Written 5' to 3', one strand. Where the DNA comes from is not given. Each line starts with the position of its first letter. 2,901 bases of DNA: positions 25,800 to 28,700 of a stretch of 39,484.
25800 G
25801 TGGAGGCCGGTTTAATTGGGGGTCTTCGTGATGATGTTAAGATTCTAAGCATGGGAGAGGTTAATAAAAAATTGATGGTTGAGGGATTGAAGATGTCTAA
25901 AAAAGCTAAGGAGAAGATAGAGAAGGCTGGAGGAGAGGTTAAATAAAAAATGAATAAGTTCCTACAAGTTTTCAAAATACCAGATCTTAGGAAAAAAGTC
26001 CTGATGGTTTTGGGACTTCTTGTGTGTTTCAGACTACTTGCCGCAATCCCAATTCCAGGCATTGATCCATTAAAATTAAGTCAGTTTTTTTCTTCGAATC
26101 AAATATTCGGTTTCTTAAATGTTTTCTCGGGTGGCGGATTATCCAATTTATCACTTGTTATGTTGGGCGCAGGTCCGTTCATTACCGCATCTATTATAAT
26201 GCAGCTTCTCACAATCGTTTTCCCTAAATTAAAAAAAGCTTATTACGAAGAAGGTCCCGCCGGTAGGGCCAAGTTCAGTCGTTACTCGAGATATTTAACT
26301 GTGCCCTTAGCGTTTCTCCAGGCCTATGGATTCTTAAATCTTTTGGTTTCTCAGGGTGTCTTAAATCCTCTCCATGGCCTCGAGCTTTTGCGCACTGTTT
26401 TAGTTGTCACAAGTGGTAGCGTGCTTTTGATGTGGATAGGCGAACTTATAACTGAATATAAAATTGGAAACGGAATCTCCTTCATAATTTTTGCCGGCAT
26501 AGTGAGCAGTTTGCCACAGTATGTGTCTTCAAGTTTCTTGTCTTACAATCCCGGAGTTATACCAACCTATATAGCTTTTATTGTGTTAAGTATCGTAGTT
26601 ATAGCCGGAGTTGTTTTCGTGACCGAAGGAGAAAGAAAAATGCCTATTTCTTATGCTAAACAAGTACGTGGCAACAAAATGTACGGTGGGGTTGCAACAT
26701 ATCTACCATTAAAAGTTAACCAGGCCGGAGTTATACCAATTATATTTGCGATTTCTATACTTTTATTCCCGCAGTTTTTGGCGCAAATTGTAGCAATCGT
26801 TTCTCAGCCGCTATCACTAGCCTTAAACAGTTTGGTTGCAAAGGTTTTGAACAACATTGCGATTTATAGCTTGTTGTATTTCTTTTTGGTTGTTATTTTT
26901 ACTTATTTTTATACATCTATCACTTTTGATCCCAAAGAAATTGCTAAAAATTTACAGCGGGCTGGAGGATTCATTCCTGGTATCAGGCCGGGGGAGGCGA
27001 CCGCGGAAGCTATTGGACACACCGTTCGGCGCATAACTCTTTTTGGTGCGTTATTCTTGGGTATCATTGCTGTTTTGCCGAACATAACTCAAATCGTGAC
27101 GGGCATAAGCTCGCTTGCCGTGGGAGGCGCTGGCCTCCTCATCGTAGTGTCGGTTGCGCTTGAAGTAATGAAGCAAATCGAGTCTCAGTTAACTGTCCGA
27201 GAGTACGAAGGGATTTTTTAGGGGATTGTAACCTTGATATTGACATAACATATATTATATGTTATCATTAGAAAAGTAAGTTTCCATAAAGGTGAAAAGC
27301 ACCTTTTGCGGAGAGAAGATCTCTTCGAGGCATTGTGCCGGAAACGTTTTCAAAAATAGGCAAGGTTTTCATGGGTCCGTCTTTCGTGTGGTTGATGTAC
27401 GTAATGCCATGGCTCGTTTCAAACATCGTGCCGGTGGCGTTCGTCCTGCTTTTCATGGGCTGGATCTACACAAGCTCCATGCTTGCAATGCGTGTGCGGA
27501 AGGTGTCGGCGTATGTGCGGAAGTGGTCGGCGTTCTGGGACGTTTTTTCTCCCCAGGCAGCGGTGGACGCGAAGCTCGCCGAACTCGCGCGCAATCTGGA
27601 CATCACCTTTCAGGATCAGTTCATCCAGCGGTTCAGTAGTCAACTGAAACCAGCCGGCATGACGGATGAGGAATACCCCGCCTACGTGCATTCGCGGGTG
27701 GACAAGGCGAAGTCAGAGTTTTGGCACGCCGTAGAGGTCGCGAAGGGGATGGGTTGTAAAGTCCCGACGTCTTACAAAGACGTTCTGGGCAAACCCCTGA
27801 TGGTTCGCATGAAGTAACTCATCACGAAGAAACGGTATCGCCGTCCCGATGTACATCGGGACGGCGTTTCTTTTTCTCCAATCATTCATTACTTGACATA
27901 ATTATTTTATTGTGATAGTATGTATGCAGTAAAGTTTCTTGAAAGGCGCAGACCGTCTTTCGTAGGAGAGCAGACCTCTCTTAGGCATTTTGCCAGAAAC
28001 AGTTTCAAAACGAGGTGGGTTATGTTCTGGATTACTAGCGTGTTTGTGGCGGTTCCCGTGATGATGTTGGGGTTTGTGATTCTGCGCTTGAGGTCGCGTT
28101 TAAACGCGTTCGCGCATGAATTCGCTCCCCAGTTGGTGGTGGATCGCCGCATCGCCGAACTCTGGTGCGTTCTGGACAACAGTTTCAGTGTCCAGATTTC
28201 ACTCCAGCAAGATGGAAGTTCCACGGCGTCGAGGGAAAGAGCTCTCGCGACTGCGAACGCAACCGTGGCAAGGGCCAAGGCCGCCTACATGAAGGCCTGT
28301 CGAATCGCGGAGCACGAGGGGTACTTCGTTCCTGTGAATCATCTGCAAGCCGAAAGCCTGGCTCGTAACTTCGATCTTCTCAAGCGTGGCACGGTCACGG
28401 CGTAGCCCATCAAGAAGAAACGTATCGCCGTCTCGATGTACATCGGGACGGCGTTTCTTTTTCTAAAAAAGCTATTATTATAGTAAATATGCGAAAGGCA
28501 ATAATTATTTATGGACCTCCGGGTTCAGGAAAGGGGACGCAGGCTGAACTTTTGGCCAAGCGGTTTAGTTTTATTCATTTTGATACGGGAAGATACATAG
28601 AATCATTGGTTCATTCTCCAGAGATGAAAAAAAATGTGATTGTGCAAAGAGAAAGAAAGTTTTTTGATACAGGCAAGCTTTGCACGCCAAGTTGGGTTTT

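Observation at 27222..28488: GC-rich two-cassette island inserted exactly between secY and adk in the ribosomal superoperon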

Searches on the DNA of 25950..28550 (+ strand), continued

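Call 79: search_with_rna_model(model_id=R1, source=L099, max_evalue=1, show_alignments=2)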
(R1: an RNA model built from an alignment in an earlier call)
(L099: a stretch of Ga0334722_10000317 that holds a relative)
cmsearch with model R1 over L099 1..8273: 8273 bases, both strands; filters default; matches with E-value up to 1: 1.
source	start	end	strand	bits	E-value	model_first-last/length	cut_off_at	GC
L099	3823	3899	+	63.2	1e-18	1-77/77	no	0.49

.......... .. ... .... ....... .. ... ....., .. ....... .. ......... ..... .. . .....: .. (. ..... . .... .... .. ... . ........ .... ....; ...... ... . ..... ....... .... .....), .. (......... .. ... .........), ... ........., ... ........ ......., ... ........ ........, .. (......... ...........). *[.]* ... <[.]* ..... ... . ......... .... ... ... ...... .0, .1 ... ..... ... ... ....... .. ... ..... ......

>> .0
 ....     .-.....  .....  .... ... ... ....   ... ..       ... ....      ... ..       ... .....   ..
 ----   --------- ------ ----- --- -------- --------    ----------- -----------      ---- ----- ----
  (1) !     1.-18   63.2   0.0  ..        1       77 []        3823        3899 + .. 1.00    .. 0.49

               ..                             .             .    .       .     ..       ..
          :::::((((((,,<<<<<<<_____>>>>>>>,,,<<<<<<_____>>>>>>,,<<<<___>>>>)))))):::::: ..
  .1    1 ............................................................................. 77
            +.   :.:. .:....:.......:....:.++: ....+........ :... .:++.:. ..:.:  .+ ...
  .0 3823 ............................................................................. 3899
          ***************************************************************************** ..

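Call 85: search_dna_similar(query=window:27222-28488:+, collection=phages, mode=distant, max_evalue=0.001)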
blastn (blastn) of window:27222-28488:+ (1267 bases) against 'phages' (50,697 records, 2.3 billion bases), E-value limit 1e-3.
No match.

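Call 87: search_dna_similar(query=window:27222-28488:+, collection=plasmids, mode=distant, max_evalue=0.001)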
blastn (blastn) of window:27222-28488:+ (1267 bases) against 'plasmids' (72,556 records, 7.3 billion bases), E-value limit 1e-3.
No match.

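Call 92: search_with_rna_model(model_id=R1, source=L100, filters=off, max_evalue=10, show_alignments=3)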
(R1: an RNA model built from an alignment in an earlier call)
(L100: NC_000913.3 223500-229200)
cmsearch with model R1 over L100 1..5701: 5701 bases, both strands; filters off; matches with E-value up to 10: 7.
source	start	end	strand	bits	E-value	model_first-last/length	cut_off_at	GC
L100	2096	2142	-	8.1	0.32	1-77/77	no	0.4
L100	1904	1990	-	5.7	1.9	1-77/77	no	0.51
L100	37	66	-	5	3.1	1-77/77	no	0.4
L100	5512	5544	+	4.9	3.3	1-77/77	no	0.42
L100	5149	5182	+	4.4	4.9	1-77/77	no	0.47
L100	3522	3591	+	4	6.4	1-77/77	no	0.53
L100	2489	2529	+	3.5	9.5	1-77/77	no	0.68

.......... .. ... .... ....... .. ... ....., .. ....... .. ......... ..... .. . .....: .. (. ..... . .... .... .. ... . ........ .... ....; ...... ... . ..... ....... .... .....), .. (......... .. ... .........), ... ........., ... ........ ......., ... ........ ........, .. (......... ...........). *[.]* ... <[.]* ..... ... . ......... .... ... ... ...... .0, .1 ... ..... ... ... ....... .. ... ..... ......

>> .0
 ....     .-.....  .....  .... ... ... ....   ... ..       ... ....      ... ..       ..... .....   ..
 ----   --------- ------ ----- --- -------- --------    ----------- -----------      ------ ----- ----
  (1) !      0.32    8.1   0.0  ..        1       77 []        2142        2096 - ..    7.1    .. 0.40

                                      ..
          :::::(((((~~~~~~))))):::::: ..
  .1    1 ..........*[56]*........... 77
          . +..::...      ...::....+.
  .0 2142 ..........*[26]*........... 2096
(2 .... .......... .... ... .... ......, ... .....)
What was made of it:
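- On Ribosomal-protein leader / rRNA mimic: R1 against the E. coli rrn operon: best 8 bits, E 0.3 (call 92).
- Tried and rejected: rRNA-mimic idea: R1 on the E. coli rrn operon was negative (call 92).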

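Call 101: search_with_rna_model(model_id=R1, sources=[L101, L086, L002], max_evalue=1, show_alignments=1)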
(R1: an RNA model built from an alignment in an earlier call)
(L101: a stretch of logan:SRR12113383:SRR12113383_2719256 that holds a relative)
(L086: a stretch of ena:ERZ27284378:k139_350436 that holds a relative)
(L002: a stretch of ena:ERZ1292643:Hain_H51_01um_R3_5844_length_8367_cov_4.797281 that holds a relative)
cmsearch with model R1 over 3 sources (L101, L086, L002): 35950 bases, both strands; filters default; matches with E-value up to 1: 5.
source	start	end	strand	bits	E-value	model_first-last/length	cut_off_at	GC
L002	911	987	+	84.1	8.7e-25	1-77/77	no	0.44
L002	1565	1642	+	78.7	4.6e-23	1-77/77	no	0.46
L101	4927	4987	+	54.1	3.7e-15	8-69/77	no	0.56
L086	8835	8893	+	26.4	2.7e-06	1-77/77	no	0.56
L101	5344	5370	-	9.6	0.67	1-77/77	no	0.37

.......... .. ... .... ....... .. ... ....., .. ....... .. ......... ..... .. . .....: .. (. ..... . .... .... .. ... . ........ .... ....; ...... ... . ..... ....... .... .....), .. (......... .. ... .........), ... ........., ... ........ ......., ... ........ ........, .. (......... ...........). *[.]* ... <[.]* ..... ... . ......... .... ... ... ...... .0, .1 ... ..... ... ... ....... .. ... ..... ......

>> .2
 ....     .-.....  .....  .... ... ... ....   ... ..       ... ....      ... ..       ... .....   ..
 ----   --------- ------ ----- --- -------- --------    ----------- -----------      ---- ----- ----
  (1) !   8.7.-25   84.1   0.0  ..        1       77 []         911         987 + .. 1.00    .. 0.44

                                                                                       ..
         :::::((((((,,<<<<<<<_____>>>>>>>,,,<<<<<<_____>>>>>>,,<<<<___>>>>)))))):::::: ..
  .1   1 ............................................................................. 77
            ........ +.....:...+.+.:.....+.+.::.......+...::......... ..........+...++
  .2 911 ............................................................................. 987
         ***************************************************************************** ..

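Call 106: search_rna_families(sources=[L081, L007, L016, L064], threshold=gathering)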
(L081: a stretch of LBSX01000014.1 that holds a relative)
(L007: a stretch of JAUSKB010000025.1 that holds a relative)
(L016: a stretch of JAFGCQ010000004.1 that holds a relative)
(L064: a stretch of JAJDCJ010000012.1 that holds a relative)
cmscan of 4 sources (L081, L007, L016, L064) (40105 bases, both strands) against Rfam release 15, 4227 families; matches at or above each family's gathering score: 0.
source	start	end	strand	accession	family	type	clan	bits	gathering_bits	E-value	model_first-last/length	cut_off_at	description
